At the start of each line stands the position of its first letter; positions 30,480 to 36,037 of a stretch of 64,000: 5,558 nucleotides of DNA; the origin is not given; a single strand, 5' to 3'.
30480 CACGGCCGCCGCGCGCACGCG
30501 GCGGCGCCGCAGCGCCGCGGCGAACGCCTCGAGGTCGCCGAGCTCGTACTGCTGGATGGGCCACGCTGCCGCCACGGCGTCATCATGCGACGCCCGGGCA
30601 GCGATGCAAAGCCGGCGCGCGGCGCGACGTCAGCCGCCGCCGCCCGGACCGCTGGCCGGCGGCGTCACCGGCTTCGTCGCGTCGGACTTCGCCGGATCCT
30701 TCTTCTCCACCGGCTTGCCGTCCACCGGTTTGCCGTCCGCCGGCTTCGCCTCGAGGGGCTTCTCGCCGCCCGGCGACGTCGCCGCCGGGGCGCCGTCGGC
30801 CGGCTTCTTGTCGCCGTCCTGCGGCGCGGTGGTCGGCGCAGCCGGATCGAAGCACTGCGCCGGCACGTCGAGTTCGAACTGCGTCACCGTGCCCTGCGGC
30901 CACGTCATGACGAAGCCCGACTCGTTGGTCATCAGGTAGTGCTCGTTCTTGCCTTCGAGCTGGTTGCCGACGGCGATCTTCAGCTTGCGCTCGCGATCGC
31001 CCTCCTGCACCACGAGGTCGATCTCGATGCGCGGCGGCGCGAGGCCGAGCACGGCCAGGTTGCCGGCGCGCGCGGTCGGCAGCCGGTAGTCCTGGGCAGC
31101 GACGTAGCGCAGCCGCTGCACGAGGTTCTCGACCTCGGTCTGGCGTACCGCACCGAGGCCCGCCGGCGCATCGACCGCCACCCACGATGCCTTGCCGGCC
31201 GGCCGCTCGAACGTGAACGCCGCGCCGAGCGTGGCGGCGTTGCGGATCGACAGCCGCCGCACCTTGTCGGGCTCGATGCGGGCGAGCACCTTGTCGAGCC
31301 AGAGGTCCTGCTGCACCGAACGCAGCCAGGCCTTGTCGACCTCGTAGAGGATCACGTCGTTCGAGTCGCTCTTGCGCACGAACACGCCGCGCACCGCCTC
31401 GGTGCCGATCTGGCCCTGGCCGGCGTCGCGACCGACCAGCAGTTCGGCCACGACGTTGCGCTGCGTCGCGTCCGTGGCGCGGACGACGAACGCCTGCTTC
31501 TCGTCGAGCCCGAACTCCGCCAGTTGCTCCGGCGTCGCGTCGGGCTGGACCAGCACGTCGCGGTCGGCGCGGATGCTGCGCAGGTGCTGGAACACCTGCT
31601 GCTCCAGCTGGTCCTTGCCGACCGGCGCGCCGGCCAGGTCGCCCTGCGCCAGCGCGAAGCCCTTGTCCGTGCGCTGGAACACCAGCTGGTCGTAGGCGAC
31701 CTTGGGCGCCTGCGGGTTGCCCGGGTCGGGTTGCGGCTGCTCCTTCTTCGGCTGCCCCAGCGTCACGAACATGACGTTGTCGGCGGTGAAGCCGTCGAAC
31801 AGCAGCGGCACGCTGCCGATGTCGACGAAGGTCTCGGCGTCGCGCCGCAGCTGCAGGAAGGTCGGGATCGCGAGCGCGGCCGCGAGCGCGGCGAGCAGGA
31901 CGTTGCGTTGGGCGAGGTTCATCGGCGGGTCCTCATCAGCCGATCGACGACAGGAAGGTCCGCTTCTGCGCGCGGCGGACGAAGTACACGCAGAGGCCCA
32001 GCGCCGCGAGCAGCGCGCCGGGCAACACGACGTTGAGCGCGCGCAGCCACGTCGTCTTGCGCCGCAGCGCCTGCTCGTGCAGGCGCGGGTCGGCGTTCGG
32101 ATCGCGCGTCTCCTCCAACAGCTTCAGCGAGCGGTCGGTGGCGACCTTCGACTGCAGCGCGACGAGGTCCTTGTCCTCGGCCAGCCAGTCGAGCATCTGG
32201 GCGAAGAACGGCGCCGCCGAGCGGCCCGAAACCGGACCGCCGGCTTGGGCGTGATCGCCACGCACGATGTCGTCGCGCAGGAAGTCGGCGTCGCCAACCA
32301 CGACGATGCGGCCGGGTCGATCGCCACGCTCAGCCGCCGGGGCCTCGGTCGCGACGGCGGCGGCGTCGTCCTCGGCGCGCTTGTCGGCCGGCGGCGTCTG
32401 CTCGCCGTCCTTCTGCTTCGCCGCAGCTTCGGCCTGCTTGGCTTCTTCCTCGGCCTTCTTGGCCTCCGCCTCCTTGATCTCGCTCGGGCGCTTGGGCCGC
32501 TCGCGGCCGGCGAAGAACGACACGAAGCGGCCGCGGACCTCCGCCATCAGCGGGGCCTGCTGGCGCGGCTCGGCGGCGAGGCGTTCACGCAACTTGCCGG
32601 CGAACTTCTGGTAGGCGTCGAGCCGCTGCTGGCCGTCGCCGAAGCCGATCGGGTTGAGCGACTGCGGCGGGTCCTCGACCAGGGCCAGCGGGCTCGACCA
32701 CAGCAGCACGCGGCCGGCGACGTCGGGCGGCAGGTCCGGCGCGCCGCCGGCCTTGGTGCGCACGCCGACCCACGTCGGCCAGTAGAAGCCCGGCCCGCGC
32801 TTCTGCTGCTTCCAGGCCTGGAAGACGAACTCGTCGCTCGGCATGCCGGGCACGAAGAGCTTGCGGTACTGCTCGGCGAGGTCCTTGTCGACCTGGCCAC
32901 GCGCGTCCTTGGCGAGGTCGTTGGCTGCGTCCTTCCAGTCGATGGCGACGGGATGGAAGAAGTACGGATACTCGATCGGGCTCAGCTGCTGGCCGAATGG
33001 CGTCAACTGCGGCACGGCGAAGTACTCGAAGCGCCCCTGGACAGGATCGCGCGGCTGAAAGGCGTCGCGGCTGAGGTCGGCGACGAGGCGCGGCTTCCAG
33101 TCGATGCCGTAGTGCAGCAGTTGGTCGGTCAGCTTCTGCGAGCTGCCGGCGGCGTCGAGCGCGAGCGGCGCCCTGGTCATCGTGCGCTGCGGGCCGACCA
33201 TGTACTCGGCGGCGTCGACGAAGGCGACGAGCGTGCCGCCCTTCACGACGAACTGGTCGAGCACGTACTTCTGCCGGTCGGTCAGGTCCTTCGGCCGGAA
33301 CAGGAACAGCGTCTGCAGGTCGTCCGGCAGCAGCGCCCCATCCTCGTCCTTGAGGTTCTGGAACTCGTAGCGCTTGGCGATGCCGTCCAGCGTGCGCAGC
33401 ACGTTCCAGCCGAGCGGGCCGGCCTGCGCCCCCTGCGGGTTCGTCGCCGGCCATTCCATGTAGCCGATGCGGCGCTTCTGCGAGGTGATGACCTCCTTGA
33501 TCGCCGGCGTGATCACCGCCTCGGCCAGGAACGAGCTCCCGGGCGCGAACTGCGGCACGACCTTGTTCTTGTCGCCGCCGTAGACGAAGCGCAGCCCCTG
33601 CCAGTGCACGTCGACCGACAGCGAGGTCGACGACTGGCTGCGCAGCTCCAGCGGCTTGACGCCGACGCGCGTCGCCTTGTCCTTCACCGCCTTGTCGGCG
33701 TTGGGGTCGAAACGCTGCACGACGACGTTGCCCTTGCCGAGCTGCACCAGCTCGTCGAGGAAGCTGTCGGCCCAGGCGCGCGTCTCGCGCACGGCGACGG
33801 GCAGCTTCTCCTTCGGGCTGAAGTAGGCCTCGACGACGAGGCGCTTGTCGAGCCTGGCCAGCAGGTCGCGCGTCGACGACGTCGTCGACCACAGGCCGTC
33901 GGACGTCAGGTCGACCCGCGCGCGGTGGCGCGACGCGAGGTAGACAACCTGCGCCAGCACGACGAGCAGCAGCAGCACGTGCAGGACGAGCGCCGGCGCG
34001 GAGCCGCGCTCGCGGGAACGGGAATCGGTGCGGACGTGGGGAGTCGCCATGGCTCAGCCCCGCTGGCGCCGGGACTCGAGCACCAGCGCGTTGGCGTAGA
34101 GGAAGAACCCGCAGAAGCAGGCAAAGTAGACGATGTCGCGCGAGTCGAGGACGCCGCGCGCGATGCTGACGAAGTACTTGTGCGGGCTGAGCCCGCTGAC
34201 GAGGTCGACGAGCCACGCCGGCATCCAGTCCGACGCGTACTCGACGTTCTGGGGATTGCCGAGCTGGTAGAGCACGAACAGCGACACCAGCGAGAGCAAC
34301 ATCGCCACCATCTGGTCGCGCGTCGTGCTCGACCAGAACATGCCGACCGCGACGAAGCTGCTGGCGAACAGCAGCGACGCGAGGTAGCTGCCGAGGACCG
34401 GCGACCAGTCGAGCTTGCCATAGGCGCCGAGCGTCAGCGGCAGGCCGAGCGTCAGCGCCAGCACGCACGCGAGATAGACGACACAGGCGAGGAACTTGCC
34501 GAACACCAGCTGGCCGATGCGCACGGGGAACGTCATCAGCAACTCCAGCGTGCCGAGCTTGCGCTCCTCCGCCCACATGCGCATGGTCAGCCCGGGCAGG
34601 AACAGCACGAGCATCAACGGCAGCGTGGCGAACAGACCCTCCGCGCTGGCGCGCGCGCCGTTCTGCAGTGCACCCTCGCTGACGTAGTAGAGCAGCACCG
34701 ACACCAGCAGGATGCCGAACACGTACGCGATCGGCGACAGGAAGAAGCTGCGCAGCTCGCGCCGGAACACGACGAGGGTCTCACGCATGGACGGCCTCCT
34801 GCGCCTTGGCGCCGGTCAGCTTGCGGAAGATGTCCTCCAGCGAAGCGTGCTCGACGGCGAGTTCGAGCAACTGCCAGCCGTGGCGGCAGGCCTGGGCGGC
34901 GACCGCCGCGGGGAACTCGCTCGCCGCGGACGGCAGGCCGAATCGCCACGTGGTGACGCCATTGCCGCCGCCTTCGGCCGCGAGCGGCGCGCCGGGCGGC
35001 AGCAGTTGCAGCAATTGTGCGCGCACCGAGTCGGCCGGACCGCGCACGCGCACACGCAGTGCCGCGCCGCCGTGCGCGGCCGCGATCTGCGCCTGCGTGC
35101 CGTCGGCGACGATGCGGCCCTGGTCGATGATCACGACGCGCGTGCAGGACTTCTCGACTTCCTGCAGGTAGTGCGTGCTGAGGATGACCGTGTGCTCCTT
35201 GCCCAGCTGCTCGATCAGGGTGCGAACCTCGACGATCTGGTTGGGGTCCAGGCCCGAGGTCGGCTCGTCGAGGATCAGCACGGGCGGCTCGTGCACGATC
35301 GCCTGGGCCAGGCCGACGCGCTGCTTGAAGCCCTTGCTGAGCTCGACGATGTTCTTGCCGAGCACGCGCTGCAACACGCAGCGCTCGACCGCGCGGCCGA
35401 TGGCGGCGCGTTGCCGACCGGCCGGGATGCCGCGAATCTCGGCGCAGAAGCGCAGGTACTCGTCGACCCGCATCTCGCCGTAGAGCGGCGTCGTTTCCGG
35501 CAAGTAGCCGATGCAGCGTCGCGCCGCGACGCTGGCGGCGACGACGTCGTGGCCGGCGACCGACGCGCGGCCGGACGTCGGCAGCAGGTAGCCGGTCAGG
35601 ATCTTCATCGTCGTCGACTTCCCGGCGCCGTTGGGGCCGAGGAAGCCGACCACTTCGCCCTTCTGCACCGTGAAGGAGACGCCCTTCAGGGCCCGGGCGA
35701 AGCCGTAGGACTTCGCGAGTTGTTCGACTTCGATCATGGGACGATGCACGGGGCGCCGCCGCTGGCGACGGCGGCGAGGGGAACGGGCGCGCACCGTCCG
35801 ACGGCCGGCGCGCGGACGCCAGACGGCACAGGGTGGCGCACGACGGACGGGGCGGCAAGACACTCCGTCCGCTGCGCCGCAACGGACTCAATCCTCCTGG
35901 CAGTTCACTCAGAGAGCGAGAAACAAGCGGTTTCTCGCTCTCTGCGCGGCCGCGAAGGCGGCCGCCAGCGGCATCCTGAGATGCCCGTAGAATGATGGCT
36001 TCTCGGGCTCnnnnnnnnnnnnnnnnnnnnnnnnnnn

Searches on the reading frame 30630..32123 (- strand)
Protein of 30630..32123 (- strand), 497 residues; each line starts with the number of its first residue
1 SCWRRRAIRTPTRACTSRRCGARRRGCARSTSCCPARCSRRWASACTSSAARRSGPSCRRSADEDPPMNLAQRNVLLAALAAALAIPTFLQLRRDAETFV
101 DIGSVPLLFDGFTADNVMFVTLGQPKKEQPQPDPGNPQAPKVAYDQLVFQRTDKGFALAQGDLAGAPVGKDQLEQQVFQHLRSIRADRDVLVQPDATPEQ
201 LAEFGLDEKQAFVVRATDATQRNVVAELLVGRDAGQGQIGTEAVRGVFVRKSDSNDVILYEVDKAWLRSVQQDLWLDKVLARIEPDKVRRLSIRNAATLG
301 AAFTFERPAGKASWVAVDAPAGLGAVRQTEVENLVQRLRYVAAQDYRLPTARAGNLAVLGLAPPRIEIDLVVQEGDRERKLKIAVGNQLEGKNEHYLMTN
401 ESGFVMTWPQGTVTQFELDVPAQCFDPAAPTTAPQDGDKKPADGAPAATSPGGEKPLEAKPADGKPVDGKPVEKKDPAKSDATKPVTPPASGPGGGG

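Call 51: search_protein_families(library=pfam, proteins=[window:30630-32123:-], max_evalue=0.0001)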
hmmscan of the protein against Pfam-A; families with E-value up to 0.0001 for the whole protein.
window:30630-32123:- (497 aa): 1 family
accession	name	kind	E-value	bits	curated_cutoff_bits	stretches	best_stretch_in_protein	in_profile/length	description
PF14238.11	DUF4340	-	3e-13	50.8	25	1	177-346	19-167/183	Domain of unknown function (DUF4340)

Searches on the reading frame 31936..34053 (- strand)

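Call 51: search_protein_families(library=pfam, proteins=[window:31936-34053:-], max_evalue=0.0001)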
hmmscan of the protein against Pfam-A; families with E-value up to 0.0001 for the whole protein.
window:31936-34053:- (705 aa): 2 families
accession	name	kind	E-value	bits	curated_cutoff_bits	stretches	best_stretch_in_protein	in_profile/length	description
PF09822.16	ABC_transp_aux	-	2.8e-26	92.9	34.7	1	222-348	22-146/288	ABC-type uncharacterized transport system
PF23357.1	DUF7088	-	1.1e-11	45.3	27.8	1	52-144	2-92/105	Domain of unknown function (DUF7088)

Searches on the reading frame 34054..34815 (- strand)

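Call 51: search_protein_families(library=pfam, proteins=[window:34054-34815:-], max_evalue=0.0001)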
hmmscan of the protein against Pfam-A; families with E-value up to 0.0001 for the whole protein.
window:34054-34815:- (253 aa): 5 families
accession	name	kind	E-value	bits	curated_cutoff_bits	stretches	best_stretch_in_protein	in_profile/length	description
PF12679.13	ABC2_membrane_2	-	1.2e-11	44.8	27.2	1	70-184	79-197/283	ABC-2 family transporter protein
PF12698.13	ABC2_membrane_3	-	3e-09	36.9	31.6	1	50-181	153-286/347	ABC-2 family transporter protein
PF12730.13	ABC2_membrane_4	-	1.2e-07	32.4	27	1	34-180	25-177/179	ABC-2 family transporter protein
PF13346.12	ABC2_membrane_5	-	1.1e-06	28.7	25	1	61-203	38-181/205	ABC-2 family transporter protein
PF01061.29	ABC2_membrane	-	9.4e-06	25.7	26.9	1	14-222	4-209/211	ABC-2 type transporter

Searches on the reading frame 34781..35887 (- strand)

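Call 51: search_protein_families(library=pfam, proteins=[window:34781-35887:-], max_evalue=0.0001)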
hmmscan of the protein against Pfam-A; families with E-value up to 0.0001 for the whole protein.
window:34781-35887:- (368 aa): 2 families
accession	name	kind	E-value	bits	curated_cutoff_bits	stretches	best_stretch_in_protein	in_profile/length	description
PF00005.33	ABC_tran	-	2.5e-29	103.1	25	1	67-211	1-137/137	ABC transporter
PF13304.12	AAA_21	-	1.2e-10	42.4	27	1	181-239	236-298/304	AAA domain, putative AbiEii toxin, Type IV TA system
